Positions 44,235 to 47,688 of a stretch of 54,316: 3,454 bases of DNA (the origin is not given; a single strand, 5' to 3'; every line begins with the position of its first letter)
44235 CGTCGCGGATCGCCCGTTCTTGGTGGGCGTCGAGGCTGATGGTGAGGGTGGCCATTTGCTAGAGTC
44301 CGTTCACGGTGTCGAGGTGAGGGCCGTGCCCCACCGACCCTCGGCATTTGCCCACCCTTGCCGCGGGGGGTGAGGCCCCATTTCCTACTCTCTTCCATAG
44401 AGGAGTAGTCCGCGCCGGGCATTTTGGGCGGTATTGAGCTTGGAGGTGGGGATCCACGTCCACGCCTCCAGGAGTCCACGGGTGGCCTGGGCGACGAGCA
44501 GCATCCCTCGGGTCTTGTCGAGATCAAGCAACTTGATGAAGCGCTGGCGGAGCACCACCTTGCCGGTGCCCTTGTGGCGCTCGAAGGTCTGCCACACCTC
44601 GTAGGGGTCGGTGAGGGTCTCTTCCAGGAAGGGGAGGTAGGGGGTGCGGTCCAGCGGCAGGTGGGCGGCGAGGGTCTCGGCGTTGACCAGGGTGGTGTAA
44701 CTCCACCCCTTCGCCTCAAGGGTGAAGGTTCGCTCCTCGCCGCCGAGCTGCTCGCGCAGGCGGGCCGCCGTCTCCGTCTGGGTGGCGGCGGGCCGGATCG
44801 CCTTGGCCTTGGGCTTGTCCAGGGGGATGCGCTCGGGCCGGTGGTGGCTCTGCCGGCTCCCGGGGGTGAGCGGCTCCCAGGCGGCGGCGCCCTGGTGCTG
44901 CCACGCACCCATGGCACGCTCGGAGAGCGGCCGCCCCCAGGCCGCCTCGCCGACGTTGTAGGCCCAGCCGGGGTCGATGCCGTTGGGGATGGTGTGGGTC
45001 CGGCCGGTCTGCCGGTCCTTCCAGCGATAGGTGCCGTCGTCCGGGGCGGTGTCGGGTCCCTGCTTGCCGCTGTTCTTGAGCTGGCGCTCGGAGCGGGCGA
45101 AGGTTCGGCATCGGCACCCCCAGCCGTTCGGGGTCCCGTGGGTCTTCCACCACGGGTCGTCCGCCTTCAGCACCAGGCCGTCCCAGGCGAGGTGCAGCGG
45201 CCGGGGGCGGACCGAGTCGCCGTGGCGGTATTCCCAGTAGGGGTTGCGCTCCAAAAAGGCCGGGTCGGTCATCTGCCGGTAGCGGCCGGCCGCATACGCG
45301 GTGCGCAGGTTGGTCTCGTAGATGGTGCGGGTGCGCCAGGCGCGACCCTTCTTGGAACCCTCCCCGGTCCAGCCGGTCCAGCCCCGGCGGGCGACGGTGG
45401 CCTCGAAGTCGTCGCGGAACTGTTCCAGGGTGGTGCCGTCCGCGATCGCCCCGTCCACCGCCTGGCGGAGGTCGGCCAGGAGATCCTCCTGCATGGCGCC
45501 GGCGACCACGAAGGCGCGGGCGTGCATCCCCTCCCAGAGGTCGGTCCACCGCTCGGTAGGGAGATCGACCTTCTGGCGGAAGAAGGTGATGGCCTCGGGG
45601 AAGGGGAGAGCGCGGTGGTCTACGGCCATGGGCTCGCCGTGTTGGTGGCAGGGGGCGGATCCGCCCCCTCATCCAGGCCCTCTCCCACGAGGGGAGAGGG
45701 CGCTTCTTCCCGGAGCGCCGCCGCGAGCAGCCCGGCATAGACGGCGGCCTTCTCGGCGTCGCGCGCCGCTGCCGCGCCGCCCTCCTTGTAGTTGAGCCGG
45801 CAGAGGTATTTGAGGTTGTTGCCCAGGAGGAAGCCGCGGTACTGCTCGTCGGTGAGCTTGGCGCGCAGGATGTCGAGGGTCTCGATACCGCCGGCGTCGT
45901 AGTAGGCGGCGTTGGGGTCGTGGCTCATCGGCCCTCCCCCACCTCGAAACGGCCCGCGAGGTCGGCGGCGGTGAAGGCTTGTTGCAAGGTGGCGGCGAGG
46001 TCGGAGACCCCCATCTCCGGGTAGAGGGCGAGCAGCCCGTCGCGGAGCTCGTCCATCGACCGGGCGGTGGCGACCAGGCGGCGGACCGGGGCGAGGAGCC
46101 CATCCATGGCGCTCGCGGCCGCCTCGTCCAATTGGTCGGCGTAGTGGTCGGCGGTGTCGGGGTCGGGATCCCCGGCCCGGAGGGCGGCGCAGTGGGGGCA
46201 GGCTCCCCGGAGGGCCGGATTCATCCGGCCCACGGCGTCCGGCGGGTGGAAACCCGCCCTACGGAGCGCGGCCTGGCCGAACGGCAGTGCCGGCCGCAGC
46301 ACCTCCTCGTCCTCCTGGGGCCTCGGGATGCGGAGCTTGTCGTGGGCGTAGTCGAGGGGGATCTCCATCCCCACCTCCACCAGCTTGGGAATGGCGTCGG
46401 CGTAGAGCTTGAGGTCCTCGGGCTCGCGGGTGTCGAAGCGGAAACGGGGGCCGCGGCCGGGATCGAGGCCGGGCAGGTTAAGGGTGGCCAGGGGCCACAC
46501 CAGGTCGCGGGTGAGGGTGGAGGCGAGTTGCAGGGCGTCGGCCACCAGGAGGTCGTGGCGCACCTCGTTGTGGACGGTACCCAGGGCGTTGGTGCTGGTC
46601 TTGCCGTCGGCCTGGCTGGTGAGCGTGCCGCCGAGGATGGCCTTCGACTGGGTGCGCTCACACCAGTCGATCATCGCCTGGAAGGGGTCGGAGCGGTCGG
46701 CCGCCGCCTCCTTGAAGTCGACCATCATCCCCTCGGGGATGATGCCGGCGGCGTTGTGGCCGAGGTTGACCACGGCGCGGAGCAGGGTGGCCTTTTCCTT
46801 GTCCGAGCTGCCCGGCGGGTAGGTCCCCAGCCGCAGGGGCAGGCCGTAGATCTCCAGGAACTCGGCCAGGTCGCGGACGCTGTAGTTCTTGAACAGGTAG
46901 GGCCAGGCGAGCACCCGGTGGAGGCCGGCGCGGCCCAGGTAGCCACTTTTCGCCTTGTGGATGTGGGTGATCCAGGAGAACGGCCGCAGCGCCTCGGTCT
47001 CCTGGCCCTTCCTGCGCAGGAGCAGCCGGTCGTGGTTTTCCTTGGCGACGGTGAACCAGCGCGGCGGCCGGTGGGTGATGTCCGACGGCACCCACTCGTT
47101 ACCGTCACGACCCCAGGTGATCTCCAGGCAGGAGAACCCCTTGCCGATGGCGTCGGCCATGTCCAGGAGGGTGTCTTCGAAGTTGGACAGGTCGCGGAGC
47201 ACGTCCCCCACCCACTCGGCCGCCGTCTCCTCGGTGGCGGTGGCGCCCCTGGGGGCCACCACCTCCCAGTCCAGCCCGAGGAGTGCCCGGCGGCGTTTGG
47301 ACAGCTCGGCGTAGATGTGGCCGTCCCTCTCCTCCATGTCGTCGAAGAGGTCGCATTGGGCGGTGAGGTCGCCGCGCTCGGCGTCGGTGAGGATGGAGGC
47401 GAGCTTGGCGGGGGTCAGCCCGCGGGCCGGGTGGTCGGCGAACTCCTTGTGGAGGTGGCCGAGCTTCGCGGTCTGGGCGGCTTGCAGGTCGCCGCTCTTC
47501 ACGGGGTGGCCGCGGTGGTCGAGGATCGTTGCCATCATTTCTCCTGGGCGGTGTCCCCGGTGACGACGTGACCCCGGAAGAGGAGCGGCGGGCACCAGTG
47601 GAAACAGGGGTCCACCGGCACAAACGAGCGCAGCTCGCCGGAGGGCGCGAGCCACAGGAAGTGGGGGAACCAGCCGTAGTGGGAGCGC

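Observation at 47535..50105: Transposable prophage with both ends but no transposase, MuB, repressor, lysis cassette or terminase; truncated GemA-like ORF at the divergence point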

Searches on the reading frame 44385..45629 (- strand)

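Call 9: search_protein_families(library=pfam, max_evalue=1, proteins=[window:44385-45629:-])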
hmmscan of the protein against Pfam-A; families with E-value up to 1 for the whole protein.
window:44385-45629:- (414 aa): 2 families
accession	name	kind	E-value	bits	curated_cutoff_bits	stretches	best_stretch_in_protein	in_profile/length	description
PF18810.6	PBECR2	-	3.9e-20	72.7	27.1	1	295-411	10-119/120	phage-Barnase-EndoU-ColicinE5/D-RelE like nuclease2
PF04233.19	Phage_Mu_F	-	5.9e-17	62.9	29.6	1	54-176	3-111/112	Phage Mu protein F like protein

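Call 10: search_protein_families(library=phrogs, max_evalue=1, proteins=[window:44385-45629:-])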
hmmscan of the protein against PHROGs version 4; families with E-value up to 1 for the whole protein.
window:44385-45629:- (414 aa): 7 families
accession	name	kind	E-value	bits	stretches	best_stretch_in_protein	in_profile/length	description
phrog_220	-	head and packaging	5.2e-95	320.6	1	4-411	896-1300/1338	minor head protein and DNA pilot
phrog_28631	-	unknown function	3.8e-21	76.3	1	13-222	36-236/550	-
phrog_35074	-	unknown function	1.6e-10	40.6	1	100-176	554-628/890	-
phrog_19194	-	unknown function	1.2e-09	38.4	1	101-192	124-213/438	-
phrog_23416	-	unknown function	5.3e-07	29.9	1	96-176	97-174/459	-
phrog_2468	-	head and packaging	6.4e-05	23.6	1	45-159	143-241/303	head morphogenesis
phrog_324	-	head and packaging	0.015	15.3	1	134-187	268-325/624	head morphogenesis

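Call 79: search_protein_families(library=ncbifam, max_evalue=0.00001, proteins=[window:44385-45629:-])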
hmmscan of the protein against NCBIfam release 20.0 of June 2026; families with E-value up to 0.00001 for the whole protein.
window:44385-45629:- (414 aa): 1 family
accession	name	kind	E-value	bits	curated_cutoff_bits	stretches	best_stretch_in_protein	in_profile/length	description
TIGR01641.1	phageSPP1_gp7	domain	2.7e-06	27.7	39.65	1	99-177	32-106/109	minor capsid protein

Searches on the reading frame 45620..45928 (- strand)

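Call 9: search_protein_families(library=pfam, max_evalue=1, proteins=[window:45620-45928:-])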
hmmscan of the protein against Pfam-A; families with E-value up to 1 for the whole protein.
window:45620-45928:- (102 aa): 1 family
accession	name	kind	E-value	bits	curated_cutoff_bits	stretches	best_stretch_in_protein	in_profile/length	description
PF11753.13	DUF3310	-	5.2e-13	49.3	24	1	8-65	5-59/60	Protein of unknwon function (DUF3310)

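Call 10: search_protein_families(library=phrogs, max_evalue=1, proteins=[window:45620-45928:-])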
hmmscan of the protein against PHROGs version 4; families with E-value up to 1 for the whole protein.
window:45620-45928:- (102 aa): 17 families
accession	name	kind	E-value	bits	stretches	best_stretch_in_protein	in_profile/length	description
phrog_236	-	other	1.5e-15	58.8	1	8-78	245-311/431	nucleotide kinase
phrog_4943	-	unknown function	2e-11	45.6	1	9-70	97-157/166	-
phrog_2585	-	other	5.1e-11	44.3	1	12-69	107-164/175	nucleotide kinase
phrog_4897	-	other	2.8e-09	38.4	1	8-73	119-181/186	kinase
phrog_1689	-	other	1.3e-08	36.1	1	8-73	171-235/243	nucleotide kinase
phrog_10602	-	other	1.6e-08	35.7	1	6-70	101-161/168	nucleotide kinase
phrog_1225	-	unknown function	1.1e-05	26.9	1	6-72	11-77/178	-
phrog_11324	-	other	7.6e-05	24.3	1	9-64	16-63/139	nucleotide kinase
phrog_23238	-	unknown function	0.0018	19.1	1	9-61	134-182/196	-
phrog_4472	-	other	0.0026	18.7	1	20-80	26-85/100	nucleotide kinase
phrog_18538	-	unknown function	0.025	15.5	1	8-49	9-51/159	-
phrog_2387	-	other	0.026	15.7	1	9-50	11-47/147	nucleotide kinase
phrog_5839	-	unknown function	0.044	14.8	1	27-66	24-61/128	-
phrog_480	-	unknown function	0.063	14.5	1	10-69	26-81/95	-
phrog_26005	-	unknown function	0.071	13.5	1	9-64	251-298/310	-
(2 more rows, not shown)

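Call 45: search_protein_families(library=ncbifam, max_evalue=0.1, proteins=[window:45620-45928:-])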
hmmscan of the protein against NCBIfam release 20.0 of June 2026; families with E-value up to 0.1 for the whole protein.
window:45620-45928:- (102 aa): 0 families

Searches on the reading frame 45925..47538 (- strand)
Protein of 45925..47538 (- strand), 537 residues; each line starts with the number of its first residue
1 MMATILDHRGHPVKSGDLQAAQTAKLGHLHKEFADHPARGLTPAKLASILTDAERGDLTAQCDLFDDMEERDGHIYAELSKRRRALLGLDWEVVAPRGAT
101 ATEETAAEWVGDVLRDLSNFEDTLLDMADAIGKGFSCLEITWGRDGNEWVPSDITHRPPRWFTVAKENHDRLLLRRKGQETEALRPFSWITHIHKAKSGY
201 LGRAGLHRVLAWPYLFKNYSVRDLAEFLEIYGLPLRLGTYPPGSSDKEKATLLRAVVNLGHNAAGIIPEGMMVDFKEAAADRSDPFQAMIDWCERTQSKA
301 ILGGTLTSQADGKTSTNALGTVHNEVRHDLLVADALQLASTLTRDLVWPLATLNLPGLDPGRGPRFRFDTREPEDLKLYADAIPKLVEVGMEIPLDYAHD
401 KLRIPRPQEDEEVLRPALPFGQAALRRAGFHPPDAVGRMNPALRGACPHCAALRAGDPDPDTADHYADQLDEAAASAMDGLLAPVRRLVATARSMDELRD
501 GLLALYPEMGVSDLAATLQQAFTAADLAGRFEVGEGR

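Call 9: search_protein_families(library=pfam, max_evalue=1, proteins=[window:45925-47538:-])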
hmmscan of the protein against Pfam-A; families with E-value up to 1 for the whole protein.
window:45925-47538:- (537 aa): 1 family
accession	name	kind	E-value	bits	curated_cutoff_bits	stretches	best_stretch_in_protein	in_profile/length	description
PF06074.18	Portal_Mu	-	2.9e-112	375.7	23.9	1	63-404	2-336/336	Portal protein of Mu bacteriophage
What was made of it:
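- Checked: Portal: 45925-47538 (-), Portal_Mu 2.9e-112 (call 9).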

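Call 10: search_protein_families(library=phrogs, max_evalue=1, proteins=[window:45925-47538:-])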
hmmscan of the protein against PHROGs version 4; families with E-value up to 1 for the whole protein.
window:45925-47538:- (537 aa): 8 families
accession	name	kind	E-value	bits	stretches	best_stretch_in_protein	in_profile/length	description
phrog_113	-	head and packaging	1.6e-189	633.8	1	1-536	9-518/1272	portal protein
phrog_10231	-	unknown function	2.7e-55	188.6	1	266-530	1-251/256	-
phrog_23254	-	unknown function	1.5e-28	100.8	1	23-142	21-140/154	-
phrog_35074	-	unknown function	3.2e-23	82.6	1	46-413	30-368/890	-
phrog_25139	-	unknown function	1.2e-22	81.1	1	190-281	7-98/108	-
phrog_24033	-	unknown function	6.3e-09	37.2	1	26-96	26-96/111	-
phrog_13974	-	moron, auxiliary metabolic gene and host takeover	0.27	12.7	1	460-531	21-93/100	membrane protein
phrog_12348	-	unknown function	0.33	12.3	1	57-93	12-48/78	-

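Call 11: search_dna_similar(query=window:45925-47538:-, collection=phages, mode=protein, max_rows=25)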
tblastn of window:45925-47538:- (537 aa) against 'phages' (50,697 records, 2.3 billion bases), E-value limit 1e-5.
Records with a match: 425; places in all: 425; records where one place covers at least 80% of the query: 316.
Best place of each record, by identity: <60% 425.
By first word of the organism name: Pseudomonas 174; Ralstonia 99; Bacteroides 21; Bacteriophage 15; Burkholderia 13; Vibrio 12; Porphyromonas 10; Nodularia 9; Escherichia 8; Yersinia 5; and 30 more.
By host as written in the record: Ralstonia solanacearum 70; Pseudomonas aeruginosa 68; - 65; Pseudomonas aeruginosa PA14 33; Vibrio sp. 9; Burkholderia sp. 7; Ralstonia solanacearum Race 3, Biovar 1 6; Yersinia pestis EV76-CN 4; and 121 more.
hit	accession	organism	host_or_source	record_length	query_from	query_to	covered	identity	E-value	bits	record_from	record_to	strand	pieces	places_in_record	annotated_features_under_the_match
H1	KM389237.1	Pseudomonas phage F_HA1208sp/Pa1651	-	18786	2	533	99%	52.3%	1e-147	474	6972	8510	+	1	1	record has no annotation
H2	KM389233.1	Pseudomonas phage F_TK1727sp/MX560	-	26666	2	533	99%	52.3%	1e-147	474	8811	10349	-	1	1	record has no annotation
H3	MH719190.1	Pseudomonas phage H71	Pseudomonas aeruginosa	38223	2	533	99%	52.3%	1e-147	474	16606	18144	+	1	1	portal protein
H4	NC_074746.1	Pseudomonas phage H71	Pseudomonas aeruginosa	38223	2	533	99%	52.3%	1e-147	474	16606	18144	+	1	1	portal protein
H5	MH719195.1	Pseudomonas phage Ps59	Pseudomonas aeruginosa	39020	2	533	99%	52.3%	1e-147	474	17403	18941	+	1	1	portal protein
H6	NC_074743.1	Pseudomonas phage Ps59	Pseudomonas aeruginosa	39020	2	533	99%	52.3%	1e-147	474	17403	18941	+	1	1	portal protein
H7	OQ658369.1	Pseudomonas phage sp.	Pseudomonas aeruginosa PACL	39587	2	533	99%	52.3%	1e-147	474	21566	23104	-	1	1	membrane spanning protein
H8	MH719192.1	Pseudomonas phage Ps56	Pseudomonas aeruginosa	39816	2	533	99%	52.3%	1e-147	474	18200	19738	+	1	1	portal protein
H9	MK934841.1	Pseudomonas phage UMP151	Pseudomonas aeruginosa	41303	2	533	99%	52.3%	1e-147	474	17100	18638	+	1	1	portal protein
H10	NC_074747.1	Pseudomonas phage UMP151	Pseudomonas aeruginosa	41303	2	533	99%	52.3%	1e-147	474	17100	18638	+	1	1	portal protein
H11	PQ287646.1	Pseudomonas phage Tom33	Pseudomonas aeruginosa BWKH33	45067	2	533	99%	52.3%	1e-147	474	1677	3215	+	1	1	portal protein | minor head and DNA pilot protein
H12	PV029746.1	Pseudomonas phage Phipami28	Pseudomonas aeruginosa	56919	2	533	99%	52.3%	1e-147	474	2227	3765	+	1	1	hypothetical protein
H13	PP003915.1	Pseudomonas phage vB_Pae_U3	Pseudomonas aeruginosa ST773 ...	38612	2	533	99%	52.3%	6e-147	472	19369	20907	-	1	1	portal protein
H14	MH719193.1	Pseudomonas phage H72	Pseudomonas aeruginosa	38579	2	533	99%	52.1%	4e-147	473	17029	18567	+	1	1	portal protein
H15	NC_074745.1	Pseudomonas phage H72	Pseudomonas aeruginosa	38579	2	533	99%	52.1%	4e-147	473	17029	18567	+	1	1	portal protein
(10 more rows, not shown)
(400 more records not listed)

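Call 12: find_related_loci(query=window:45925-47538:-, collection=genome_contigs, flank=10000)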
Query window:45925-47538:- (537 aa) in genome_contigs; peptide patterns used: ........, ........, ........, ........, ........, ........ (x = any residue, [..] = any of these).
202 stretches matched a pattern; 174 encode a relative of the query (tblastn E <= 1e-3); the best 80 are kept; 80 distinct loci.
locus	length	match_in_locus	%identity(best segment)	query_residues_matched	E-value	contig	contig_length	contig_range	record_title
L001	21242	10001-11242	67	1-414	0e+0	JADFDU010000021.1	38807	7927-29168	MAG: Rhodocyclaceae bacterium isolate QR_Bin.30 NODE_29_length_38807_cov_126.704, whole genome shotgun sequence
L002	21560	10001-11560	56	1-530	0e+0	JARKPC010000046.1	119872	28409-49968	MAG: Propionivibrio sp. isolate D159_maxbin.023 k141_198593, whole genome shotgun sequence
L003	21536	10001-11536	54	2-530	0e+0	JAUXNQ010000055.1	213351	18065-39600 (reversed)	MAG: Methylotenera sp. isolate C1_maxbin.019 C1_k141_48929, whole genome shotgun sequence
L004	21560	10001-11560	53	1-533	0e+0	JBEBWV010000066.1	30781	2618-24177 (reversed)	MAG: Achromobacter deleyi isolate T2.bin.30 NODE_4585_length_30781_cov_8.713467, whole genome shotgun sequence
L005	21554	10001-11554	55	2-531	5e-180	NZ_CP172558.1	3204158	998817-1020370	Chitinibacter sp. S2-10 chromosome, complete genome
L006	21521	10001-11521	53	3-537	2e-179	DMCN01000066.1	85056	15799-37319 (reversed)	MAG TPA_asm: Gallionellaceae bacterium isolate UBA12482 contig_15143, whole genome shotgun sequence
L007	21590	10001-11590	55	2-531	3e-179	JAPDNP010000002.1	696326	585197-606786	Neisseriaceae bacterium JH1-16 contig2, whole genome shotgun sequence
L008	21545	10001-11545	52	3-533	8e-177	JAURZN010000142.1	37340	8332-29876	MAG: Gallionella sp. isolate E6_concoct.bin.175_sub E6_k141_116121, whole genome shotgun sequence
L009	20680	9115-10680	54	2-532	1e-176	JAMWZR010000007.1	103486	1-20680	MAG: Nitrosomonas sp. isolate GRE_AOB_2 opera_contig_18, whole genome shotgun sequence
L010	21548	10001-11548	52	2-536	3e-176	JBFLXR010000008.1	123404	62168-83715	MAG: Pseudomonadota bacterium isolate MAG063 MAG063_8, whole genome shotgun sequence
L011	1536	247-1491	64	1-414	0e+0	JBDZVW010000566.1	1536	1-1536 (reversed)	MAG: Betaproteobacteria bacterium isolate PE_soil8 NODE_52641_length_1536, whole genome shotgun sequence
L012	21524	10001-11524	53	1-530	3e-175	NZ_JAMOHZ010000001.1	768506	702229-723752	Stutzerimonas stutzeri strain 28a22 40Pst28a22gv13C001, whole genome shotgun sequence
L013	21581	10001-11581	53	1-531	4e-174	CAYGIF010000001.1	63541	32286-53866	MAG TPA_asm: uncultured Gallionella sp. isolate ERP113451_co1_314 genome assembly, contig: NODE_304_length_63541_cov_50.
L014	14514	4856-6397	54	3-537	2e-173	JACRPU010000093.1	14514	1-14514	MAG: Nitrosomonadales bacterium isolate NC_groundwater_1995_Pr3_S-0.65um_60_4 SR2-18-Sp65_coassembly_scaffold_407594, wh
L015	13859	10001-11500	55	5-533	8e-173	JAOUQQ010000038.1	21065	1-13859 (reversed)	MAG: Chromatiales bacterium isolate 8_1_Oct_SF_Bin95 8_1_Oct_SF_Bin95_scaffold_1086_c1, whole genome shotgun sequence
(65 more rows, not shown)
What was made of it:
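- Tried and rejected: A portal scan of GTDB genomes gave a best identity of 67%, all Proteobacteria (call 12).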

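Call 14: find_encoding_contigs(protein=window:45925-47538:-, flank=10000, max_places=10)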
Protein window:45925-47538:- (537 aa): no gene with exactly this product is on record in the collection.
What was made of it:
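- Tried and rejected: An exact look-up of the portal was not on record (call 14).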

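Call 23: find_related_loci(query=window:45925-47538:-, collection=viral_contigs, flank=10000)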
Query window:45925-47538:- (537 aa) in viral_contigs; peptide patterns used: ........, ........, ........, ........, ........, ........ (x = any residue, [..] = any of these).
454 stretches matched a pattern; 454 encode a relative of the query (tblastn E <= 1e-3); the best 80 are kept; 80 distinct loci.
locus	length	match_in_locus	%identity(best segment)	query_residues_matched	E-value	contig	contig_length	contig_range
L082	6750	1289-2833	59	1-536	0e+0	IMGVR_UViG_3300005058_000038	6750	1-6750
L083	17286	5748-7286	58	1-535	0e+0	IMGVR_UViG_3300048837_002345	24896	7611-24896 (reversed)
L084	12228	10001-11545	58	1-536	0e+0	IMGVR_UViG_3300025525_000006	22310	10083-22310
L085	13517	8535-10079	58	1-536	0e+0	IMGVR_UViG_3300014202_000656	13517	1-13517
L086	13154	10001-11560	57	1-530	0e+0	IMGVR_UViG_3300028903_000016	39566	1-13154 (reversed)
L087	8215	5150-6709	54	4-535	0e+0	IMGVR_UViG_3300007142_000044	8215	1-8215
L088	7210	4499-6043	57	4-536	0e+0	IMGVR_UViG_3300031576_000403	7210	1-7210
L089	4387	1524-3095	55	2-532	0e+0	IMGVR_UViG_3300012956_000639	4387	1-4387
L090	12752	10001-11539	58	1-535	0e+0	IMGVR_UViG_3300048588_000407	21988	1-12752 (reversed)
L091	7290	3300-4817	56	2-530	0e+0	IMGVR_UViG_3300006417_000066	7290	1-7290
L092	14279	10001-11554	56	1-537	0e+0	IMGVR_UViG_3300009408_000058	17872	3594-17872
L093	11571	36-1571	55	2-530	0e+0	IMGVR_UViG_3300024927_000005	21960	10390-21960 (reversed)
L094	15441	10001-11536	55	2-530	0e+0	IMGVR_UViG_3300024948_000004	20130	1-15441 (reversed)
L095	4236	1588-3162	55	2-532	0e+0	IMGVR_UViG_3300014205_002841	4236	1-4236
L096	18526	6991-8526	54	5-529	0e+0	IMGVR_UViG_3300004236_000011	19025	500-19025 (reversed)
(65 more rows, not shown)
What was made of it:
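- Tried and rejected: A portal scan of IMG/VR gave a best of 59% (call 23).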

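Call 79: search_protein_families(library=ncbifam, max_evalue=0.00001, proteins=[window:45925-47538:-])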
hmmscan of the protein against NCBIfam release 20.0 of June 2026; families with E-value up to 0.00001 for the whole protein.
window:45925-47538:- (537 aa): 0 families
